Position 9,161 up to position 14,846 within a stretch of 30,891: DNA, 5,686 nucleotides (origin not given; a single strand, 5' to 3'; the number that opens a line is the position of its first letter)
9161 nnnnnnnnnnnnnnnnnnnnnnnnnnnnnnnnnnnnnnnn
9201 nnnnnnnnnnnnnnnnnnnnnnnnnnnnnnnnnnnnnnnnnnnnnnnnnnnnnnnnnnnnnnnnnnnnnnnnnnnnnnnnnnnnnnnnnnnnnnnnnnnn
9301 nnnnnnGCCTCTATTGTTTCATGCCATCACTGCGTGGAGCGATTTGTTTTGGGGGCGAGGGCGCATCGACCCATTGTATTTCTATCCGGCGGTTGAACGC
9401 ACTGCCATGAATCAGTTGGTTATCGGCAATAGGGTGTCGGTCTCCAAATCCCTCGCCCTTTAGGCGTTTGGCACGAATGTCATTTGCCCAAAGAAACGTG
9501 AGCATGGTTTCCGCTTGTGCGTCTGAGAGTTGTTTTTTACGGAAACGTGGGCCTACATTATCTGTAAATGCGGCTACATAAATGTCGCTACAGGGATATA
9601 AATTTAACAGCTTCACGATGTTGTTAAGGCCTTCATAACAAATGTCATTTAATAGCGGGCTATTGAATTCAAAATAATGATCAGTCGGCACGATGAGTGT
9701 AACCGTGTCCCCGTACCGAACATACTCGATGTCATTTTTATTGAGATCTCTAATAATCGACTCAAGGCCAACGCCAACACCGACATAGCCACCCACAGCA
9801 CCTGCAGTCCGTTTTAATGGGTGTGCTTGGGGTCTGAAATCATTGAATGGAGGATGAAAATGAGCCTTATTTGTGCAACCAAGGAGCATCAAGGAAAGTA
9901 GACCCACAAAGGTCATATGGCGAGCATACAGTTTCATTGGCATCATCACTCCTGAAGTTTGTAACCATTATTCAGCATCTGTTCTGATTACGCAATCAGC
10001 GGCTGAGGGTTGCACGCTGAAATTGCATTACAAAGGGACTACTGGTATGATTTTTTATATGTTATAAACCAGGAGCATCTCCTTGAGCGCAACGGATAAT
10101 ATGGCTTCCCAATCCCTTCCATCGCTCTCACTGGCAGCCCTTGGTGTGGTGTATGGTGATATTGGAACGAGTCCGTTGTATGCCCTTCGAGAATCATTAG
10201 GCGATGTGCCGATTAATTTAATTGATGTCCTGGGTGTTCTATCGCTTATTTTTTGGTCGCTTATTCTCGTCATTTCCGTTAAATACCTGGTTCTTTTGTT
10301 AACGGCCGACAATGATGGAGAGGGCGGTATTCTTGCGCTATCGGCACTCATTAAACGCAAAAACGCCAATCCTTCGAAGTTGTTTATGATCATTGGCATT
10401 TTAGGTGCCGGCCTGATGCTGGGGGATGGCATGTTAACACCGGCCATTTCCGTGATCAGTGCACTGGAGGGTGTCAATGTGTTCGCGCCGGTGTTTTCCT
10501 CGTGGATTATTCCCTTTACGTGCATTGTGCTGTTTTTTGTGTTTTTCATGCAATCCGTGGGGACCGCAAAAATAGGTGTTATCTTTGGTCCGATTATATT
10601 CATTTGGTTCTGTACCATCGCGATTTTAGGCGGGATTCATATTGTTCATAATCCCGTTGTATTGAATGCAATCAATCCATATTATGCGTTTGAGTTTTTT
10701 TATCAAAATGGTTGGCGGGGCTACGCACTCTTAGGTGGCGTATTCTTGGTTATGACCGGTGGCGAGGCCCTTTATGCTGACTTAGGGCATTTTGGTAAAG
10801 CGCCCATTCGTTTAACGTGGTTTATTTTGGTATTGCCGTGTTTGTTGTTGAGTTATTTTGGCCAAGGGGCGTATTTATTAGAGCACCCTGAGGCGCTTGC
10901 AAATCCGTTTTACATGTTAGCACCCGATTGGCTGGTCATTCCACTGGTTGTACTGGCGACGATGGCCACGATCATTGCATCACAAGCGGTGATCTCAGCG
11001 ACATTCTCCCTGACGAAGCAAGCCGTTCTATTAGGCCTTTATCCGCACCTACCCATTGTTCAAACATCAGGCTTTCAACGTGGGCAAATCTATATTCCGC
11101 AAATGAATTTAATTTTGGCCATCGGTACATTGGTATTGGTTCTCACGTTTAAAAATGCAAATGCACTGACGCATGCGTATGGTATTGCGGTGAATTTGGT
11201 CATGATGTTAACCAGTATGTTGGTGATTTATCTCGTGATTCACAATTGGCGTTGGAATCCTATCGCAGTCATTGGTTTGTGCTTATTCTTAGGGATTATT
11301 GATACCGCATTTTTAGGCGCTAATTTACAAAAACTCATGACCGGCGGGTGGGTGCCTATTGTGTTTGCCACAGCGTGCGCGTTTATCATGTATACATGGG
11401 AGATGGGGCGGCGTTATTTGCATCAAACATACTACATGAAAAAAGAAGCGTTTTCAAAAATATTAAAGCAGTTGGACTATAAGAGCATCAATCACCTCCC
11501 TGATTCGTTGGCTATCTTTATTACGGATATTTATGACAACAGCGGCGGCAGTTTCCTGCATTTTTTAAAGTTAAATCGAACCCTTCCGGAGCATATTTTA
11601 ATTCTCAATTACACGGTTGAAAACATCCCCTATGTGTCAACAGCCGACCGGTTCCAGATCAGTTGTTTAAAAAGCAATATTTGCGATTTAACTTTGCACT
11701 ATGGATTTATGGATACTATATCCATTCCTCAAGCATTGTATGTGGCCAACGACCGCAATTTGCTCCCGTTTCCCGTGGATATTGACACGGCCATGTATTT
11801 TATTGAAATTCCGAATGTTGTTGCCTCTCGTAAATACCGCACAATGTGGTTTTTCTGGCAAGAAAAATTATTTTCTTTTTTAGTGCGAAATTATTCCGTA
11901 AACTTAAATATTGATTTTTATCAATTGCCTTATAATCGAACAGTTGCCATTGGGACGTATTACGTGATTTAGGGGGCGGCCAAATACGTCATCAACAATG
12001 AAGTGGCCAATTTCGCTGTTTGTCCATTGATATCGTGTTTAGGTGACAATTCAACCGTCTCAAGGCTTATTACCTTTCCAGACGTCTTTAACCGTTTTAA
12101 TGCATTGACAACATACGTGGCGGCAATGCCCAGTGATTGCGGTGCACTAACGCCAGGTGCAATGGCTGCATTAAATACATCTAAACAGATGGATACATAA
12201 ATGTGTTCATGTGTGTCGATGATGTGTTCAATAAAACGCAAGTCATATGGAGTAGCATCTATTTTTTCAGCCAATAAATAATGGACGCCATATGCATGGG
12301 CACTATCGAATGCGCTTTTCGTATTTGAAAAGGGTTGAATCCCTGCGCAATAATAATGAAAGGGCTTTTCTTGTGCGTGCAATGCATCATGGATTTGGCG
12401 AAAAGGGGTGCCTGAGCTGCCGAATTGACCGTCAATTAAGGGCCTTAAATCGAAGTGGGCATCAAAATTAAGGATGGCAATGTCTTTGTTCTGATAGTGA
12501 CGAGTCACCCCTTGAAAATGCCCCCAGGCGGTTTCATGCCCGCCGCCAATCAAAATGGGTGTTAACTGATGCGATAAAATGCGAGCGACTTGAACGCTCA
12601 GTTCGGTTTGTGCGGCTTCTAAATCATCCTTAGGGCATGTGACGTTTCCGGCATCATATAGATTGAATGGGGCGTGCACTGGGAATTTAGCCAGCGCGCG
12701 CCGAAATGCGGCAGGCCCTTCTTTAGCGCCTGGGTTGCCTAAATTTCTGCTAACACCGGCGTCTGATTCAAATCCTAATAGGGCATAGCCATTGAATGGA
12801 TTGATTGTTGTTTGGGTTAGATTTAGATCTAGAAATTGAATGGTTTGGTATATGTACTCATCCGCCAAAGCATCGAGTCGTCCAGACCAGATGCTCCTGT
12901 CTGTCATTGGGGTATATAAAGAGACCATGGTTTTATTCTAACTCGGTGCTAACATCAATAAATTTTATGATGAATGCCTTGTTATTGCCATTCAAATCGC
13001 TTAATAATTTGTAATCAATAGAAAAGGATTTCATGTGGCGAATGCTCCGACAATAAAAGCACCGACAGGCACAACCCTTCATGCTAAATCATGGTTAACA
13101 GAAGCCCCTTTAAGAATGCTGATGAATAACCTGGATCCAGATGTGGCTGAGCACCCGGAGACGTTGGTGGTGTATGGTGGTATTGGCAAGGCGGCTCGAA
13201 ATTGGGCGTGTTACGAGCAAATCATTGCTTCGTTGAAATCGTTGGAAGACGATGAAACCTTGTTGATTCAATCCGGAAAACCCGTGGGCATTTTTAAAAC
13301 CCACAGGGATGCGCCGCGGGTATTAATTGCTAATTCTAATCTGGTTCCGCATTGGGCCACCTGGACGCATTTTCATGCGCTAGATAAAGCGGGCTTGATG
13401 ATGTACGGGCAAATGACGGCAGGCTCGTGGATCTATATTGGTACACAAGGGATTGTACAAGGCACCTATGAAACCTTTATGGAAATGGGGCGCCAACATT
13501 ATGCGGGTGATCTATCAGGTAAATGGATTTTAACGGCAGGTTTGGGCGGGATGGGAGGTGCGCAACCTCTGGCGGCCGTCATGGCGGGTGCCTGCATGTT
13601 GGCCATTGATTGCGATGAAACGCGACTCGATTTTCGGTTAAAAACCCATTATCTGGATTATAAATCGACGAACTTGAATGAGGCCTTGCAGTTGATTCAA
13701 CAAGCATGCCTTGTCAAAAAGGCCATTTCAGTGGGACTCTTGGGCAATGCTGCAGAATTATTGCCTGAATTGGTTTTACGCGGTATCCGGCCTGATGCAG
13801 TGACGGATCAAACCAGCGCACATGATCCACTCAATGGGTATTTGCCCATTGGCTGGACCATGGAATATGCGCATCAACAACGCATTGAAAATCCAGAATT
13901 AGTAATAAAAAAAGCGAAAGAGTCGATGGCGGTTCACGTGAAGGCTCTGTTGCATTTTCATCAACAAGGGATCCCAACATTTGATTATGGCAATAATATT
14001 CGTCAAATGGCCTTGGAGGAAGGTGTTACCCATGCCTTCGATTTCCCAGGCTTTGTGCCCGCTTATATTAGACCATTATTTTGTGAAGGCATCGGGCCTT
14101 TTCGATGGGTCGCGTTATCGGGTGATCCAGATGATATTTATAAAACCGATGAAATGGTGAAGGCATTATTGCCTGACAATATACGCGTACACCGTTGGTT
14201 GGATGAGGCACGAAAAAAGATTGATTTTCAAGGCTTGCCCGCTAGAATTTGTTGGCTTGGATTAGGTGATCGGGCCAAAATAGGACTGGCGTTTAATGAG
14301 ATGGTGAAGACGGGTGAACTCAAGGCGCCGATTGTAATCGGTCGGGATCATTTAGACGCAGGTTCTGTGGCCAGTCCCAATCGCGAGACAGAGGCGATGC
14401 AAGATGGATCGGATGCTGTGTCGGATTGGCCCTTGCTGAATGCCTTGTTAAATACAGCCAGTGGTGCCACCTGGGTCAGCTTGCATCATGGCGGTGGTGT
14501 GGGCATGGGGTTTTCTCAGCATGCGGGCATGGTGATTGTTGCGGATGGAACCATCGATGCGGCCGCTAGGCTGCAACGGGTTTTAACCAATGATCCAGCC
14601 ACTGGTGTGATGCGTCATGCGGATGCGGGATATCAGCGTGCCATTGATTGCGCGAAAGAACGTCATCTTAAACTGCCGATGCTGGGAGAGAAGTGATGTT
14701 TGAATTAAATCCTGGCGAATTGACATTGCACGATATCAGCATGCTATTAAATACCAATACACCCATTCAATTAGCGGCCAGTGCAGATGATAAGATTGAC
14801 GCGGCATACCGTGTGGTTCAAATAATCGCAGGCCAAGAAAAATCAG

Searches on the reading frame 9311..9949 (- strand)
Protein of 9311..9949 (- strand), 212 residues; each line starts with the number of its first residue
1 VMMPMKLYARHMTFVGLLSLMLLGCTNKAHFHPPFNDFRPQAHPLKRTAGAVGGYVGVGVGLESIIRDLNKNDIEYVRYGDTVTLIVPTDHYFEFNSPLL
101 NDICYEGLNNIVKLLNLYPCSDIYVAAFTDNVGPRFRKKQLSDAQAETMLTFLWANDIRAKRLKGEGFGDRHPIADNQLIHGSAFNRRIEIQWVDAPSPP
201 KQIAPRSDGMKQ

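Call 16: search_protein_families(library=pfam, proteins=[window:9311-9949:-], max_evalue=0.001)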
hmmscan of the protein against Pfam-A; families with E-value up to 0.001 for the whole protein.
window:9311-9949:- (212 aa): 1 family
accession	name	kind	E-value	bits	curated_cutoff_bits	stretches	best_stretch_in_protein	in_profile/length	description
PF00691.25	OmpA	-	2.6e-11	44.2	27.2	1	92-187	1-98/98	OmpA family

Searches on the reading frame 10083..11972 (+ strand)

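Call 16: search_protein_families(library=pfam, proteins=[window:10083-11972:+], max_evalue=0.001)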
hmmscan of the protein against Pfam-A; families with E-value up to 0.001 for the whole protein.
window:10083-11972:+ (629 aa): 2 families
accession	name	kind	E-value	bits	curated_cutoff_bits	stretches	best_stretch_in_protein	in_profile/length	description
PF02705.21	K_trans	-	3.7e-176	586.5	24.8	1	16-462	2-453/454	K+ potassium transporter integral membrane domain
PF22776.1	K_trans_C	-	4.4e-32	111.4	24.8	1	476-629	3-151/151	K+ potassium transporter C-terminal domain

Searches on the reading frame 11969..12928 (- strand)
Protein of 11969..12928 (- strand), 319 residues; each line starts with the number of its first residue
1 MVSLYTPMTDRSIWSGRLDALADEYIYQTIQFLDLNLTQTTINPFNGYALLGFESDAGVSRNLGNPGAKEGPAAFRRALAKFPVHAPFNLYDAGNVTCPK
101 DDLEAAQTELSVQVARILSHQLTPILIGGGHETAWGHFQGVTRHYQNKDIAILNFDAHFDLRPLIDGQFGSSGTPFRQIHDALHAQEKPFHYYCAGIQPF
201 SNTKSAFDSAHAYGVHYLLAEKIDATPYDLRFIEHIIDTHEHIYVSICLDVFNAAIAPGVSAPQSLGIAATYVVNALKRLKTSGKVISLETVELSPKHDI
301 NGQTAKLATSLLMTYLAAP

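Call 16: search_protein_families(library=pfam, proteins=[window:11969-12928:-], max_evalue=0.001)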
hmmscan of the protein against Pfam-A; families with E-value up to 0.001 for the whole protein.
window:11969-12928:- (319 aa): 1 family
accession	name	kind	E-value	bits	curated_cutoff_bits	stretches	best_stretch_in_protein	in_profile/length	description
PF00491.26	Arginase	-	6e-55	187.1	22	1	48-314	3-276/280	Arginase family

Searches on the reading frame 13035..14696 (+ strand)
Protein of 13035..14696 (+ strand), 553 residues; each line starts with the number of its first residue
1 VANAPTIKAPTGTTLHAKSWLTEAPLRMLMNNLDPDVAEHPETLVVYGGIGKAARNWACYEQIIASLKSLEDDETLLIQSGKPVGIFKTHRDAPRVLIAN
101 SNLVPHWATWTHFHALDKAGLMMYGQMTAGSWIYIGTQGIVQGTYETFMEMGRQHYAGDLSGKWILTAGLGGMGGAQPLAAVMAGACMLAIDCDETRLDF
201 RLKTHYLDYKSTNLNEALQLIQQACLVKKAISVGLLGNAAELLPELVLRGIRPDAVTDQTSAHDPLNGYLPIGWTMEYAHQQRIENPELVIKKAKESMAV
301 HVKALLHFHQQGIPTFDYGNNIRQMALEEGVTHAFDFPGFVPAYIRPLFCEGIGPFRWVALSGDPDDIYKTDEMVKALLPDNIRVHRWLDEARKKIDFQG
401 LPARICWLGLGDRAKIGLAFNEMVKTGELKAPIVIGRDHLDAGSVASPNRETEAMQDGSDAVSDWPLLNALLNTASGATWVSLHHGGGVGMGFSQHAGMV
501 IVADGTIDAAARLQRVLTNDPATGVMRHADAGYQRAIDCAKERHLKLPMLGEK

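Call 16: search_protein_families(library=pfam, proteins=[window:13035-14696:+], max_evalue=0.001)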
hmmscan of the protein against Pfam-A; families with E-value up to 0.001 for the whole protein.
window:13035-14696:+ (553 aa): 3 families
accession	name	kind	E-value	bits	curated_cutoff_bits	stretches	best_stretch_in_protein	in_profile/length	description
PF17392.7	Urocanase_C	-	3.5e-94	314.2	23.6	1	347-541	1-195/196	Urocanase C-terminal domain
PF01175.24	Urocanase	-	4.9e-86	288.1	23.2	1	136-344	1-209/209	Urocanase Rossmann-like domain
PF17391.7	Urocanase_N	-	6.5e-61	204.2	23.2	1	7-133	1-127/127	Urocanase N-terminal domain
